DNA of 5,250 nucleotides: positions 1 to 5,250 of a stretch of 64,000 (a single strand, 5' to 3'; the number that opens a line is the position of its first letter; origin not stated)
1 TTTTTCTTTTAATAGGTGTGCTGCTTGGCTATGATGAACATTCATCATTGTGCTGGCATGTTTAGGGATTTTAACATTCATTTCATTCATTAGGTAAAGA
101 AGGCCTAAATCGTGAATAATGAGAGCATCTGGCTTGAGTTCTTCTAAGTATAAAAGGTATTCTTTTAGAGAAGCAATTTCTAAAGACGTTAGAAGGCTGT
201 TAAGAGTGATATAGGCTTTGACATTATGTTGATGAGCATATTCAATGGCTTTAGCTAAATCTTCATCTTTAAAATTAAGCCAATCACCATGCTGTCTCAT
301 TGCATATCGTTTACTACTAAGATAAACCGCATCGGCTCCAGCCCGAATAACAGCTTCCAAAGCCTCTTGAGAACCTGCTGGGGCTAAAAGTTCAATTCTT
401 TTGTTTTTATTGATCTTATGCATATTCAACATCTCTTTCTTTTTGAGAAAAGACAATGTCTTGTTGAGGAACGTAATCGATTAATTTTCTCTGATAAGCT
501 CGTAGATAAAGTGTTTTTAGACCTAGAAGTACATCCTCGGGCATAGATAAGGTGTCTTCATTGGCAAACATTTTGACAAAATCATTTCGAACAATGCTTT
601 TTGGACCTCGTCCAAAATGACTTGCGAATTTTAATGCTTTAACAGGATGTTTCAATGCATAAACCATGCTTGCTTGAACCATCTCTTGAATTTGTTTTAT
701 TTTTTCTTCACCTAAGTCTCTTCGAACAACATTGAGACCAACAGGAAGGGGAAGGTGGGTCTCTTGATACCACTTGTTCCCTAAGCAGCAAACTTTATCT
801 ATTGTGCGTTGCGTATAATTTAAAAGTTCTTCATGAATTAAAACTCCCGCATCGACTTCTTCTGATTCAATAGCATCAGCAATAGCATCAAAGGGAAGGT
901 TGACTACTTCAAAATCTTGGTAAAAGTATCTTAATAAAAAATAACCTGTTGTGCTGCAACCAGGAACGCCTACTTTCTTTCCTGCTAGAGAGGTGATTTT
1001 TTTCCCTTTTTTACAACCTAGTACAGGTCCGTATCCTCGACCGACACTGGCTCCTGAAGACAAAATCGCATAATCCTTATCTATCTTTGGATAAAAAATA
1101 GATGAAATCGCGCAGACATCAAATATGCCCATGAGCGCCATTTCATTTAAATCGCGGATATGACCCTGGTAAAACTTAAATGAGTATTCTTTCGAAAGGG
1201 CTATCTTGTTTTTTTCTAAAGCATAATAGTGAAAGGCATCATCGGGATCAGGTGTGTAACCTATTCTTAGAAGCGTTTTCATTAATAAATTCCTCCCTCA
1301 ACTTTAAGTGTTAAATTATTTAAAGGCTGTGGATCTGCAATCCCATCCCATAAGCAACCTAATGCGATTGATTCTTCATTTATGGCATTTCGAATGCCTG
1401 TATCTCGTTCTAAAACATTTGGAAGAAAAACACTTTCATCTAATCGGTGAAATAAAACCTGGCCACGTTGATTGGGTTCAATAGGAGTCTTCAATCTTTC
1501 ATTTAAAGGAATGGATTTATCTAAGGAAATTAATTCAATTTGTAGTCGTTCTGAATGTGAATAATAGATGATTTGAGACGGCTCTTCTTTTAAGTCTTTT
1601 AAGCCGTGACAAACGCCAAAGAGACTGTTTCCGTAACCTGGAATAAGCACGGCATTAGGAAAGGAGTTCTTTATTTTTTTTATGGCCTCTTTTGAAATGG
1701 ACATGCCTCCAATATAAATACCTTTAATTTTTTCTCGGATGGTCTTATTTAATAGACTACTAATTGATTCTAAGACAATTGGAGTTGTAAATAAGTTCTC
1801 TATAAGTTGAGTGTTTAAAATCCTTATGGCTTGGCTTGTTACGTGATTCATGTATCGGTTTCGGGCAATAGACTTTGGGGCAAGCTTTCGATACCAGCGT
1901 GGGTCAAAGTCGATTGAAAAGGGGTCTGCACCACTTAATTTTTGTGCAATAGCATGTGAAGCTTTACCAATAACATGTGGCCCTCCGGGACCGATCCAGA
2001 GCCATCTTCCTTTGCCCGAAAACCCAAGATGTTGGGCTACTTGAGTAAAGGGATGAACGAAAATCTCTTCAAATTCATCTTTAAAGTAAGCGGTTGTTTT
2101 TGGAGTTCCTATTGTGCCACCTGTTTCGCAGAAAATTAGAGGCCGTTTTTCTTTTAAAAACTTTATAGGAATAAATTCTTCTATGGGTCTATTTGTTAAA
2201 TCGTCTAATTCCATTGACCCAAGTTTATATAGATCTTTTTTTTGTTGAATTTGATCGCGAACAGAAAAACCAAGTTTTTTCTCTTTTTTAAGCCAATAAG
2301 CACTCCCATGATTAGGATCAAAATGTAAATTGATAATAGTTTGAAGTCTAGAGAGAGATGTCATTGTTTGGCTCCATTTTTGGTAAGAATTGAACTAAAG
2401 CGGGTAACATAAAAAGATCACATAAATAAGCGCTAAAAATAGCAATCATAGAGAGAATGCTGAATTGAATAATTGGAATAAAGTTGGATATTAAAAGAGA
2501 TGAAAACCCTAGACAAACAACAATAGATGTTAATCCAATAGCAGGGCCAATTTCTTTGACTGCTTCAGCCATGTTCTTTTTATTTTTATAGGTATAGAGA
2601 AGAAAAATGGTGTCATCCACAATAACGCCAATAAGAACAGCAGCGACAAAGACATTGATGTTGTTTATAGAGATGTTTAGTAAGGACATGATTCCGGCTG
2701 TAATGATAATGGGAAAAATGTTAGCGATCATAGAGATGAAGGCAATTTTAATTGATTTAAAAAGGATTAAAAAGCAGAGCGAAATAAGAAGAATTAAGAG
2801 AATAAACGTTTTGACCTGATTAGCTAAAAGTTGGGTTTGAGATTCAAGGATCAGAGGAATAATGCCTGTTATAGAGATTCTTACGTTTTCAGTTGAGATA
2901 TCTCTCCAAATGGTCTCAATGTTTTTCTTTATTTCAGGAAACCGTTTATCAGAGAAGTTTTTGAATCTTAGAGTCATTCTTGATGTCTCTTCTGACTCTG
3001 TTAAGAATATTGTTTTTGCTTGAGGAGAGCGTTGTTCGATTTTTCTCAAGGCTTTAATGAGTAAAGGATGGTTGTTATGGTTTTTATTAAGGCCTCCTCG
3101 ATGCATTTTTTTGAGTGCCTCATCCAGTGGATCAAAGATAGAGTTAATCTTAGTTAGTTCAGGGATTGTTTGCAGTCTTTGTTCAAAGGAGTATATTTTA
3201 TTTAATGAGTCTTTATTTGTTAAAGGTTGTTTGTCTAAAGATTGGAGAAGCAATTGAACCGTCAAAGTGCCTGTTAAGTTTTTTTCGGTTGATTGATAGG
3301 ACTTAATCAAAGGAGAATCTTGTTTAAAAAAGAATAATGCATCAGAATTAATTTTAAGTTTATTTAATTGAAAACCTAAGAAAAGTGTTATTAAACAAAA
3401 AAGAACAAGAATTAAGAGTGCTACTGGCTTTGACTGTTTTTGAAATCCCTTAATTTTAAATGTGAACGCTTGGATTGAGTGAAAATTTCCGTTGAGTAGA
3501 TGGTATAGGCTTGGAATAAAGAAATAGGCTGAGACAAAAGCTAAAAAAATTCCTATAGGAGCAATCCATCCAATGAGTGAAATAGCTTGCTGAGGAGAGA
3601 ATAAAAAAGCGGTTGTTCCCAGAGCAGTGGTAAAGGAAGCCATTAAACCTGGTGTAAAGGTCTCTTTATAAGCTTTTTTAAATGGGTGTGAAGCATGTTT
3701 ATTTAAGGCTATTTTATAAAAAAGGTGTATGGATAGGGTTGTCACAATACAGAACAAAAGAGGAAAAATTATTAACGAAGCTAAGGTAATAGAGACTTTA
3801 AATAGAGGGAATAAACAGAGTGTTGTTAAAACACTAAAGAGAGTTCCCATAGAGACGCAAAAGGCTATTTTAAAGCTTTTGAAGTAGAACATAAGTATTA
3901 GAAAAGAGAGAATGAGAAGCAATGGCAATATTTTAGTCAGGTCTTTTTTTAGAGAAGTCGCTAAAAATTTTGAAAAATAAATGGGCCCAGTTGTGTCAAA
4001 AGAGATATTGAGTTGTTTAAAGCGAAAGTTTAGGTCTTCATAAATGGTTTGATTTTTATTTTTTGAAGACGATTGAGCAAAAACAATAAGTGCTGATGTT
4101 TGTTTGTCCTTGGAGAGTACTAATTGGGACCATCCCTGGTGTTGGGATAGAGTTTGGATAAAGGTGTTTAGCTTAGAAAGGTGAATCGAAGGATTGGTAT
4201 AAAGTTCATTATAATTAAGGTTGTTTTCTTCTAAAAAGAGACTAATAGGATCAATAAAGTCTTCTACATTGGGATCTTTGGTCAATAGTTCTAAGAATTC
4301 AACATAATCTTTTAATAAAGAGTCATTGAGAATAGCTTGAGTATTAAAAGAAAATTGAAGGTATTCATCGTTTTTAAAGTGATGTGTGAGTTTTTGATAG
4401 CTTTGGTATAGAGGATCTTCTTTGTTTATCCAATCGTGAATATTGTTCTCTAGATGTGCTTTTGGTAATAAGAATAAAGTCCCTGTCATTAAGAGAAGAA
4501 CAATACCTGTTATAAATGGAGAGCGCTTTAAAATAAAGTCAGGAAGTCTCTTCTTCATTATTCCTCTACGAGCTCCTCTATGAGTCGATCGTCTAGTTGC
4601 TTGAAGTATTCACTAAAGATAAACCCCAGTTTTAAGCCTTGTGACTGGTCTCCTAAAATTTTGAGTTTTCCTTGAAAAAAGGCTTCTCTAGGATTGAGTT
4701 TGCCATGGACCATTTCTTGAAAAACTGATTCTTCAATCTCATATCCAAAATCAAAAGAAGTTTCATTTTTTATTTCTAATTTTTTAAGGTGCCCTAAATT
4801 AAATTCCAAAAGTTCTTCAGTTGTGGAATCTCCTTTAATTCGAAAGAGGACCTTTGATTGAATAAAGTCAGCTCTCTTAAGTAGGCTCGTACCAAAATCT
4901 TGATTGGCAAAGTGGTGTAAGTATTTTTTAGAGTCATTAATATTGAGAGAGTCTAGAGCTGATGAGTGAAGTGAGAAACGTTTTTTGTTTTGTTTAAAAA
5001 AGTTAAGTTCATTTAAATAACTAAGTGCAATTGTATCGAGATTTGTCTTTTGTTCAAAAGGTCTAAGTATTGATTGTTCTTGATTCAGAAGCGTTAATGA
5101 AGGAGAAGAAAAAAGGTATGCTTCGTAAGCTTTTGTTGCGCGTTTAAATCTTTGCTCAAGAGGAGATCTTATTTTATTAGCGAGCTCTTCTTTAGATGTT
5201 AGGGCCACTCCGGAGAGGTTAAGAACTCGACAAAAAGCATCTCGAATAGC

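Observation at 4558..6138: Thioester reductase fused to an SCP2 lipid-carrier domain, in the same operon as a U32 protein (echo of the UbiT-UbiU-UbiV arrangement)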

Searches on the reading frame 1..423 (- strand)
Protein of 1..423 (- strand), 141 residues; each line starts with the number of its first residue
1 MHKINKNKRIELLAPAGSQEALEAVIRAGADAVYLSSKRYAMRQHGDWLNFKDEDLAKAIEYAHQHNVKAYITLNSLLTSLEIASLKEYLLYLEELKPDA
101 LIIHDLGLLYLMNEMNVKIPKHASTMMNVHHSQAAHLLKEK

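Call 5: search_protein_families(library=ncbifam, proteins=[window:1-423:-], max_evalue=0.01)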
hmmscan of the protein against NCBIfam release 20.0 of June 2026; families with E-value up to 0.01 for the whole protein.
window:1-423:- (141 aa): 2 families
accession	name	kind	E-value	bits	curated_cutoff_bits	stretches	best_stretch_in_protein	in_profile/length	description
NF047963.1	quinone_UbiU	equivalog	3.8e-20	72.3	440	1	10-139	1-130/331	ubiquinone anaerobic biosynthesis protein UbiU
NF011996.0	PRK15452.1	equivalog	4.8e-19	68.5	534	1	8-131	3-124/449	prephenate-dependent tRNA uridine(34) hydroxylase TrhP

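Call 6: search_protein_families(library=pfam, proteins=[window:1-423:-], max_evalue=10)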
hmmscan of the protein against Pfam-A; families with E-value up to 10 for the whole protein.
window:1-423:- (141 aa): 3 families
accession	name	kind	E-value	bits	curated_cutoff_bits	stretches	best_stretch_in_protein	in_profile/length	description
PF01136.24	Peptidase_U32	-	1.6e-12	47.7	22.4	1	84-140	2-58/233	Peptidase family U32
PF13460.12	NAD_binding_10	-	0.024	14.9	27.2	1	16-80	48-102/184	NAD(P)H-binding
PF25509.1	DUF7916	-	0.16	11.4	27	1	18-84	181-237/296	Domain of unknown function (DUF7916)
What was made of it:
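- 1..423 (-): N-terminal 141 aa of a long, two-domain Fe-S U32 protein, cut by the window edge. Pfam Peptidase_U32 (call 6) and the NCBIfam UbiU/TrhP models (call 5).
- Checked: The U32 gene at 423..1 is real: Peptidase_U32 E 1.6e-12, UbiU model E 4e-20, TrhP model E 5e-19 (calls 5, 6).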

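Call 44: find_homologous_proteins(query=window:1-423:-, max_evalue=1e-10)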
Query window:1-423:- (141 aa): 141 proteins with E <= 1e-10 among 348 candidates; the best 120 are listed.
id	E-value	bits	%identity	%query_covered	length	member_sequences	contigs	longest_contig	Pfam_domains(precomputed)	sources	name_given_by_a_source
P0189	1.3e-38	150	53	94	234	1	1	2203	PF01136.26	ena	-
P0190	1.7e-37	146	50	95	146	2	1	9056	PF01136.26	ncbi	ncbi:MAG: peptidase U32 family protein, partial [Selenomonadaceae bacterium]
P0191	5.6e-37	145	53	94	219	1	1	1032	PF01136.26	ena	-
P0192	8.1e-37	144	54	94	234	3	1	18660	PF01136.26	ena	-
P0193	1.6e-36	143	53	94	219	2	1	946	PF01136.26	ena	-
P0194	2.2e-36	143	53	94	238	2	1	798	PF01136.26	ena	-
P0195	2.7e-36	142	50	94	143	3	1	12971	PF01136.26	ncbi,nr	ncbi:MAG: U32 family peptidase, partial [Selenomonadaceae bacterium]|nr:U32 family peptidase [Seleno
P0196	4.0e-36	142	53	94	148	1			PF01136.26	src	-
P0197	6.0e-36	141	50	93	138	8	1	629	PF01136.26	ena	-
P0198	1.4e-35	140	55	94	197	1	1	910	PF01136.26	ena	-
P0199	1.0e-34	137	51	94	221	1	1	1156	PF01136.26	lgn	-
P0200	1.3e-34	137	54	94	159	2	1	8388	PF01136.26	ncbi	ncbi:MAG: peptidase U32 family protein, partial [Candidatus Brocadia sp.]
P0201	2.4e-34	136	54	88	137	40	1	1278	PF01136.26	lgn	-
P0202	1.1e-29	121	46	95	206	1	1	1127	PF01136.26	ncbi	-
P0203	2.3e-29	120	53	78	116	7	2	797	PF01136.26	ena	-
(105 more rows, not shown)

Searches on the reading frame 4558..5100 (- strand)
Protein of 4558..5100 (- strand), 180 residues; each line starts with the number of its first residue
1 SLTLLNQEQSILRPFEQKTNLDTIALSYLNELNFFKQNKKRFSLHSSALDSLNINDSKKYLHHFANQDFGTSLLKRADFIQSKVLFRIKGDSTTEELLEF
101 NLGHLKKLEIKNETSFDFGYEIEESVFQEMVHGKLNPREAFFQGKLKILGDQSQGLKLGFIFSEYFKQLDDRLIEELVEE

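Call 6: search_protein_families(library=pfam, proteins=[window:4558-5100:-], max_evalue=10)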
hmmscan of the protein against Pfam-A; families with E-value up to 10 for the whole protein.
window:4558-5100:- (180 aa): 1 family
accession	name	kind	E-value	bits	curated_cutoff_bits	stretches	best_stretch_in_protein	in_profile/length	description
PF02036.22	SCP2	-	7.1e-08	33.2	21.3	1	86-162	26-100/101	SCP-2 sterol transfer family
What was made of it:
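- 4561..4971 (-): SCP2 domain, about aa 390-526. Pfam SCP2 E 7e-8 for the C-terminus alone (call 6).
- Checked: Scanned alone, the C-terminal 180 aa hit SCP2 profile positions 26-100 of 101 (E 7e-8) (call 6).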

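Call 73: search_protein_families(library=ncbifam, proteins=[window:4558-5040:-], max_evalue=10)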
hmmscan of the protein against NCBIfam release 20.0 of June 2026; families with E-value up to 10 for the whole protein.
window:4558-5040:- (160 aa): 1 family
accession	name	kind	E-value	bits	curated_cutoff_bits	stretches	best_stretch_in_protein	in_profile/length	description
NF047962.3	SCP2_dom_UbiT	equivalog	0.084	13.2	46.9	1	71-138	44-109/120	ubiquinone anaerobic biosynthesis accessory factor UbiT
